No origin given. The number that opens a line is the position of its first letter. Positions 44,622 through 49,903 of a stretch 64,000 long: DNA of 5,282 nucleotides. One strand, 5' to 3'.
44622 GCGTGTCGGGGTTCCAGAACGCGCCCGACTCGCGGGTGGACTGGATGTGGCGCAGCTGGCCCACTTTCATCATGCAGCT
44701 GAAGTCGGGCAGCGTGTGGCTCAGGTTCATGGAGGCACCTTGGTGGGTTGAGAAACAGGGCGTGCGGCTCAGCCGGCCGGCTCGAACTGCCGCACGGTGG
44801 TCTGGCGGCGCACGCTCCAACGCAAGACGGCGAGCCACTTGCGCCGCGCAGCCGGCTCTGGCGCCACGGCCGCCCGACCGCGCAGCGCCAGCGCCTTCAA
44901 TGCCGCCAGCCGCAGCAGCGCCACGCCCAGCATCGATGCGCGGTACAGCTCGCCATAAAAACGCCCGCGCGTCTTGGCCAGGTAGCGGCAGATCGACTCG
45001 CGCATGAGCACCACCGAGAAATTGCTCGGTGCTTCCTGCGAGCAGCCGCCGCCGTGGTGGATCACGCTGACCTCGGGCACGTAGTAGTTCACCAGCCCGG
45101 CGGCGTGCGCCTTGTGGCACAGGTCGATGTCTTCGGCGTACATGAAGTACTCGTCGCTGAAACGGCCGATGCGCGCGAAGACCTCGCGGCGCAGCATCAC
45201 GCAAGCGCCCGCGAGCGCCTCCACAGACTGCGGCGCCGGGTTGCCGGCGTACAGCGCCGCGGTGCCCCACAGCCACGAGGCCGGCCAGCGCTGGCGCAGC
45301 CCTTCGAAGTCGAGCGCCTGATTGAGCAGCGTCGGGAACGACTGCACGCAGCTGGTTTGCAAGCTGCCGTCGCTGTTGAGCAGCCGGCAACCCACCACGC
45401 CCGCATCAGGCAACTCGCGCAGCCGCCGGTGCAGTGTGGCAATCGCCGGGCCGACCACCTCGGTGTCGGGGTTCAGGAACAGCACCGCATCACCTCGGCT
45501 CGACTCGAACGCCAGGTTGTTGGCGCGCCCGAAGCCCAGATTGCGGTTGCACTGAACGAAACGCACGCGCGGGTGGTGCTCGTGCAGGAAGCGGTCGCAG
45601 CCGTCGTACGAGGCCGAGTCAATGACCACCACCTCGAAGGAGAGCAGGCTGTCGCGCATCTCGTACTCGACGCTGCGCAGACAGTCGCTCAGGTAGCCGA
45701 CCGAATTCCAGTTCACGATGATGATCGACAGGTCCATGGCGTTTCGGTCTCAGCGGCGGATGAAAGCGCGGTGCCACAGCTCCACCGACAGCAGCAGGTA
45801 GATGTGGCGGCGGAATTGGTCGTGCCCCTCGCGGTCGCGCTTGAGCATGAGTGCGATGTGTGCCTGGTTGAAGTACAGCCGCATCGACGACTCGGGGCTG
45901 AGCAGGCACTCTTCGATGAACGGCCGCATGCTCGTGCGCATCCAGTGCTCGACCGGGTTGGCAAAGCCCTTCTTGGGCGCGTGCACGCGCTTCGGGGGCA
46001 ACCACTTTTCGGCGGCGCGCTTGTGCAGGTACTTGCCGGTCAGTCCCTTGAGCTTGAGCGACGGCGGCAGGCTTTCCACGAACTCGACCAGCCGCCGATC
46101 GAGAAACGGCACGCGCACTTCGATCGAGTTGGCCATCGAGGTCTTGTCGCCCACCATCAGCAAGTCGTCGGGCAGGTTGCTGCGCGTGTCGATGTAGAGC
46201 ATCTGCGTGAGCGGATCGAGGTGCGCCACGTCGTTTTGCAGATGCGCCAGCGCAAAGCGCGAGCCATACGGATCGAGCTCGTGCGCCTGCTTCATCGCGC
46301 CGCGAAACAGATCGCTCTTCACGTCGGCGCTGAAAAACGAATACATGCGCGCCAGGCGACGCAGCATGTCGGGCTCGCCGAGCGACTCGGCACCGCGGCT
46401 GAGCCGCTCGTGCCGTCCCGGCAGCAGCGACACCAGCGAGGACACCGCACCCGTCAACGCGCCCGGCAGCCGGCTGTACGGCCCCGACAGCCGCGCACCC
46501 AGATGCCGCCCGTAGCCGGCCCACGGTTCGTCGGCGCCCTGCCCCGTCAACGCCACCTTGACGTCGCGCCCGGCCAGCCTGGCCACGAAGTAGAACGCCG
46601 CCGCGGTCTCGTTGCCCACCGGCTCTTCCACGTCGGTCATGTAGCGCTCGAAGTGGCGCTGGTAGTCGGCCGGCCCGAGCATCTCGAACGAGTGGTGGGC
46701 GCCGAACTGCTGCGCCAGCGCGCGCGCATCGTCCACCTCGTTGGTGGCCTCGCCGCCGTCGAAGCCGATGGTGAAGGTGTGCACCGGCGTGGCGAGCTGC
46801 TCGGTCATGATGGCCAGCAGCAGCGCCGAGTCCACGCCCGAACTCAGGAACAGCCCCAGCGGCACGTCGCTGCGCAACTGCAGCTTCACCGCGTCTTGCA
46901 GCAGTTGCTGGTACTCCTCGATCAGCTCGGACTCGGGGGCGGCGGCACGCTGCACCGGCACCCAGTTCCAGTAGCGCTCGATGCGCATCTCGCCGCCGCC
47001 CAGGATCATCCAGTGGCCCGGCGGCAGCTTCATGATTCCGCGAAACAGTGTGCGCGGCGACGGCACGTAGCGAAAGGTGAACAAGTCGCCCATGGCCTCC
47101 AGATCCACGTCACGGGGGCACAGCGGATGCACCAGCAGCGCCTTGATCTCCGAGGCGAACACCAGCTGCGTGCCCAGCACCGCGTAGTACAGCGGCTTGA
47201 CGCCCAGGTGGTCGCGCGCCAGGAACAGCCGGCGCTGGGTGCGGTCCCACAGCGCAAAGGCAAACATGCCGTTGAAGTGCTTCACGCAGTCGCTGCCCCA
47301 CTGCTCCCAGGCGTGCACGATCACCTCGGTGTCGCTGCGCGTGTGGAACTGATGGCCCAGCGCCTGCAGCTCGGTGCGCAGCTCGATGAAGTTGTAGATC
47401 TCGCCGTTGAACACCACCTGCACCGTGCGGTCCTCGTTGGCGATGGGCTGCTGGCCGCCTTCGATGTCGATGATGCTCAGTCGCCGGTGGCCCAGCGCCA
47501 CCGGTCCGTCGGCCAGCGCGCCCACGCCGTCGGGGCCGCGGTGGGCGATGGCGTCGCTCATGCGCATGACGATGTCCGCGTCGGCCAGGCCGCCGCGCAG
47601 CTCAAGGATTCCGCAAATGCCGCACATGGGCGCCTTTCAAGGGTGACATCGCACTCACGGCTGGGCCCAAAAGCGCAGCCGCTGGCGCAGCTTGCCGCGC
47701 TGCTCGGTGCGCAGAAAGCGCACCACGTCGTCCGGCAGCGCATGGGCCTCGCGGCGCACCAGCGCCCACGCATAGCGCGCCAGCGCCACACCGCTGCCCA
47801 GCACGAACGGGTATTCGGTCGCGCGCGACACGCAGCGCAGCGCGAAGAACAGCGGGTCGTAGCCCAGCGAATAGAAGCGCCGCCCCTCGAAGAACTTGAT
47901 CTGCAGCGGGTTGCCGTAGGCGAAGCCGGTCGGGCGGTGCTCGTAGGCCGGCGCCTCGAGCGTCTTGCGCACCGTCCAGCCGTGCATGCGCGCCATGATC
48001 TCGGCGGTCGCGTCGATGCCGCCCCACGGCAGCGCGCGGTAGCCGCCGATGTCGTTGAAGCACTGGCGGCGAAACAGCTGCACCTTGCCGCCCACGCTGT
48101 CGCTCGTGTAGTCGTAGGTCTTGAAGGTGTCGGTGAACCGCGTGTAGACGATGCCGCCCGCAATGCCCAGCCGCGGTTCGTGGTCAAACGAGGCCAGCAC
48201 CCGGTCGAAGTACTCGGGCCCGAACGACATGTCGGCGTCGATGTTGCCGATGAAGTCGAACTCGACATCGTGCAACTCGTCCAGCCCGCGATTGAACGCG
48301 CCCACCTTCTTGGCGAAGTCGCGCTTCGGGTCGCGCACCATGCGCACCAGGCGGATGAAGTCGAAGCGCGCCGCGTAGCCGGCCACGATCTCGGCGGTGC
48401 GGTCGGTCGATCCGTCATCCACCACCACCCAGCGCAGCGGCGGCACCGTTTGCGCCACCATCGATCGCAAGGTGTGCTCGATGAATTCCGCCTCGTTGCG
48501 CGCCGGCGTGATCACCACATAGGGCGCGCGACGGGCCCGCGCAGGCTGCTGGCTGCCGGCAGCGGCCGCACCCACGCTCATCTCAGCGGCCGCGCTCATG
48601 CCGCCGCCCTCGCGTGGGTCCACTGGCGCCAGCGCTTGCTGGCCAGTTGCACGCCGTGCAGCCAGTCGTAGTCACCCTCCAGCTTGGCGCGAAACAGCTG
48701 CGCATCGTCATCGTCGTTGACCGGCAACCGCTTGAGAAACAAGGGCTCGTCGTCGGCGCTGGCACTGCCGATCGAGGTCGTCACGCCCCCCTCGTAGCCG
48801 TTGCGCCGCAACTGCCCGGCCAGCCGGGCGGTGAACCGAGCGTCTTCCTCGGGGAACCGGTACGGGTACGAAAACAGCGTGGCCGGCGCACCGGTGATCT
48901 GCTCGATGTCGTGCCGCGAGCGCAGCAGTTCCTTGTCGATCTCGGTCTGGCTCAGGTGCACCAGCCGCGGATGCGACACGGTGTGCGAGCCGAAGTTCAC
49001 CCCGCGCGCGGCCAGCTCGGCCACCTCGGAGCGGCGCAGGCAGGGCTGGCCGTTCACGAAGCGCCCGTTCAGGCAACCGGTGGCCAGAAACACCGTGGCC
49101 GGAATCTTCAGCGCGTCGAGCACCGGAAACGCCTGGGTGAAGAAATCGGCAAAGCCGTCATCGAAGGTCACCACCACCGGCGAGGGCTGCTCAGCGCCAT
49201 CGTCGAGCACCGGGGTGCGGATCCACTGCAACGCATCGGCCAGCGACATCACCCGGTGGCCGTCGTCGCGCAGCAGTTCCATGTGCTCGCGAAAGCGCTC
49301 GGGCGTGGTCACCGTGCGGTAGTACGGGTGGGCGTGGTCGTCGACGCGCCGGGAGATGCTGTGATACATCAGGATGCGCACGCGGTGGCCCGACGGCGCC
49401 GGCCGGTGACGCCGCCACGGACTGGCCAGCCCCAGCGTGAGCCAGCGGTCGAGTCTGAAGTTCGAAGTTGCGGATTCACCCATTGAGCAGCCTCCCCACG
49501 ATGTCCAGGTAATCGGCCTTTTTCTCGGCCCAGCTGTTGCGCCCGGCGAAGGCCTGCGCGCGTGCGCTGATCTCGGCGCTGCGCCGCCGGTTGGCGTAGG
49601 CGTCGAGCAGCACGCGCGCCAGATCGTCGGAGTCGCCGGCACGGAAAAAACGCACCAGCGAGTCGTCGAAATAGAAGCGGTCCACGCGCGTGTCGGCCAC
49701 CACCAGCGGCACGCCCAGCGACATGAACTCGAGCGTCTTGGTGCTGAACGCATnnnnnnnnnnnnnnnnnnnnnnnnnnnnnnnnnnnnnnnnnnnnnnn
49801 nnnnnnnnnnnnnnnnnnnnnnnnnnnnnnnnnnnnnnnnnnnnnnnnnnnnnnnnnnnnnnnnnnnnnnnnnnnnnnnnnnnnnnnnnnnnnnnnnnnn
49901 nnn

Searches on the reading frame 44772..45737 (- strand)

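Call 49: search_protein_families(library=pfam, proteins=[window:44772-45737:-], max_evalue=0.00001)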
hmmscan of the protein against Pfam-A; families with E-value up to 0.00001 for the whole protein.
window:44772-45737:- (322 aa): 2 families
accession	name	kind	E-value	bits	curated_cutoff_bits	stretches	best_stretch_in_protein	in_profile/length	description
PF00535.33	Glycos_transf_2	-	4.9e-19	69.3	23.3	1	4-188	1-165/168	Glycosyl transferase family 2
PF13641.12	Glyco_tranf_2_3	-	7.8e-11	42.9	27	1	3-227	3-211/230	Glycosyltransferase like family 2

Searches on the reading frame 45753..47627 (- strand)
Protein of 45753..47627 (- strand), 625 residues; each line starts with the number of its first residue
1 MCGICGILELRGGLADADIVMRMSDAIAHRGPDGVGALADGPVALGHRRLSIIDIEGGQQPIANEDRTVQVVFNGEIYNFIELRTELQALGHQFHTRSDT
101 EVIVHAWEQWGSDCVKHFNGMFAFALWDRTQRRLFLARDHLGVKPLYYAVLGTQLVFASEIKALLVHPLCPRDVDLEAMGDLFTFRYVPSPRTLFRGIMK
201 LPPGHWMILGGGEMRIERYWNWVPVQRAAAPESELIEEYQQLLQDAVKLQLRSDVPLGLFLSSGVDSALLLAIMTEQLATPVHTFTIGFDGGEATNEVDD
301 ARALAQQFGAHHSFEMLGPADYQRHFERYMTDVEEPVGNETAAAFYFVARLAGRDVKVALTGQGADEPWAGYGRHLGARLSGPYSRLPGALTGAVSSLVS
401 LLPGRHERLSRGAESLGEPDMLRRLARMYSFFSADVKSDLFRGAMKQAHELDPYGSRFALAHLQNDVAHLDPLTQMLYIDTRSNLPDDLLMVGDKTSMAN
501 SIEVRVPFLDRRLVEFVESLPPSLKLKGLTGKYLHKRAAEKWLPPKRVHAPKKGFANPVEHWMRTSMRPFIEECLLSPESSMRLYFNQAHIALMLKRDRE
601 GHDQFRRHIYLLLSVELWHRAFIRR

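Call 12: search_protein_families(library=pfam, proteins=[window:45753-47627:-], max_evalue=0.0001)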
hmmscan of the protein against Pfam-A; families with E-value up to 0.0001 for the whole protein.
window:45753-47627:- (625 aa): 4 families
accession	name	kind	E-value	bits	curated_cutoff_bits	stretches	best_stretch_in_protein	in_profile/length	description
PF00733.27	Asn_synthase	-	4.7e-87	293.4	21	1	239-620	2-354/354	Asparagine synthase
PF13537.11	GATase_7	-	6.8e-52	175.1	25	1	47-165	1-122/123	Glutamine amidotransferase domain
PF13522.11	GATase_6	-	4.5e-47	159.8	27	1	33-160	2-130/130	Glutamine amidotransferase domain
PF12481.13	DUF3700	-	2.4e-05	24.4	27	1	113-161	124-173/228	Aluminium induced protein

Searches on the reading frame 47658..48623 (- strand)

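Call 49: search_protein_families(library=pfam, proteins=[window:47658-48623:-], max_evalue=0.00001)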
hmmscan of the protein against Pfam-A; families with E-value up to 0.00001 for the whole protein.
window:47658-48623:- (322 aa): 2 families
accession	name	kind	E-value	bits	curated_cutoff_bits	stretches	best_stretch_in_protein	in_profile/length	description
PF00535.33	Glycos_transf_2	-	5.3e-21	75.7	23.3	1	37-173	2-130/168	Glycosyl transferase family 2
PF13641.12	Glyco_tranf_2_3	-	2.1e-12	48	27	1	35-162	3-126/230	Glycosyltransferase like family 2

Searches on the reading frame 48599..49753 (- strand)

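Call 12: search_protein_families(library=pfam, proteins=[window:48599-49753:-], max_evalue=0.0001)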
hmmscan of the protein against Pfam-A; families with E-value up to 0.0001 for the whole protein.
window:48599-49753:- (385 aa): 1 family
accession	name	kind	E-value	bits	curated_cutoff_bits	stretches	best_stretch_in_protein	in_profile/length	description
PF01522.26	Polysacc_deac_1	-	1.9e-25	89.6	23.1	1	189-313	5-120/124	Polysaccharide deacetylase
